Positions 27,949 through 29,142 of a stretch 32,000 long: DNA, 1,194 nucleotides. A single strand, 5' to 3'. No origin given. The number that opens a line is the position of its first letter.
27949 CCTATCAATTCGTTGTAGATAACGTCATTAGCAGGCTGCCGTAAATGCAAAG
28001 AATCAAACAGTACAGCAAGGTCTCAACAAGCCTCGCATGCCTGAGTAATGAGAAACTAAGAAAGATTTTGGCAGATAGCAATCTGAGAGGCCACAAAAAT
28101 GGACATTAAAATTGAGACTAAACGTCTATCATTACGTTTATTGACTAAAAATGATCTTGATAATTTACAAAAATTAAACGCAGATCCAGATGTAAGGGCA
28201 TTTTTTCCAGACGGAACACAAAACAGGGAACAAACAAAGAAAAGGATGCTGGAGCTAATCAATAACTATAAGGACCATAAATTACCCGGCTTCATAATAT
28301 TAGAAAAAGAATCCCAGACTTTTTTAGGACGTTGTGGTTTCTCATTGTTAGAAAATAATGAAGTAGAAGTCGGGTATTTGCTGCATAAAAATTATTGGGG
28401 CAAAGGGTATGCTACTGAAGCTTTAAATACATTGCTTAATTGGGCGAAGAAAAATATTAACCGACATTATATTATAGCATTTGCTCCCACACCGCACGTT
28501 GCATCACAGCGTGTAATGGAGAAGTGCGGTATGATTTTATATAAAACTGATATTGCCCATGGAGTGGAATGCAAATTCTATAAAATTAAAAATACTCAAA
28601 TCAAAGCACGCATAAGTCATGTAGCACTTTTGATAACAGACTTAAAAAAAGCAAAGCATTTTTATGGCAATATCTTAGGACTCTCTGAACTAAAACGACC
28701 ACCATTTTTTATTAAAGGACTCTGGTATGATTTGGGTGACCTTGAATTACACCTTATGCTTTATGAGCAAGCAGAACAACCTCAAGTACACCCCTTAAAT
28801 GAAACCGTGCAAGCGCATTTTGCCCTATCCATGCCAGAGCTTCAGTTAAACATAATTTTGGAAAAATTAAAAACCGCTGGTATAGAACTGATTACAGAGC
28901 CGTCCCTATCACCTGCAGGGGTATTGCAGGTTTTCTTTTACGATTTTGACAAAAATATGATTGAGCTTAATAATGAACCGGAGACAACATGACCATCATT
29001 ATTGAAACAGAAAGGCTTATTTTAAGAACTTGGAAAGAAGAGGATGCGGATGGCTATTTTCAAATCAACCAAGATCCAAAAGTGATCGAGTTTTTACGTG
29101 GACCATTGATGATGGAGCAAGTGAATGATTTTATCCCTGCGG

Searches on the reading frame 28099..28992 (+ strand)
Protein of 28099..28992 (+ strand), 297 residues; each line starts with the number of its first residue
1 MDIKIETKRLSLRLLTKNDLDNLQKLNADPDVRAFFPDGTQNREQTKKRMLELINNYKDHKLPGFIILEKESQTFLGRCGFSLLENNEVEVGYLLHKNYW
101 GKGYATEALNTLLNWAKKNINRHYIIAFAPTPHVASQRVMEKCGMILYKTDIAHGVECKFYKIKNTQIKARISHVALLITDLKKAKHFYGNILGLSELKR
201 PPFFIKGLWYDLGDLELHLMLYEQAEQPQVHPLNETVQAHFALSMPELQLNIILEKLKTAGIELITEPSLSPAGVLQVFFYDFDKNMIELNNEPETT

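Call 5: search_protein_families(library=pfam, proteins=[window:28099-28992:+], max_evalue=0.01)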
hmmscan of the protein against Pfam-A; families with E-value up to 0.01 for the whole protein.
window:28099-28992:+ (297 aa): 6 families
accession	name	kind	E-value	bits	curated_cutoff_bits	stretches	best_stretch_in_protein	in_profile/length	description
PF13302.13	Acetyltransf_3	-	5.1e-32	111.9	25.4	1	9-145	1-137/138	Acetyltransferase (GNAT) domain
PF00903.31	Glyoxalase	-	9.3e-12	45.8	20.6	1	171-290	1-121/121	Glyoxalase/Bleomycin resistance protein/Dioxygenase superfamily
PF00583.31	Acetyltransf_1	-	1.3e-10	42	20.7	1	51-145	22-116/116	Acetyltransferase (GNAT) family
PF12681.13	Glyoxalase_2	-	1.7e-05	25.1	30.1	1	177-291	6-114/118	Glyoxalase-like domain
PF13420.13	Acetyltransf_4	-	3.7e-05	24.2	24.3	1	12-128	1-117/155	Acetyltransferase (GNAT) domain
PF13669.12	Glyoxalase_4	-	0.00047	20.8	27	1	174-268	2-97/109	Glyoxalase/Bleomycin resistance protein/Dioxygenase superfamily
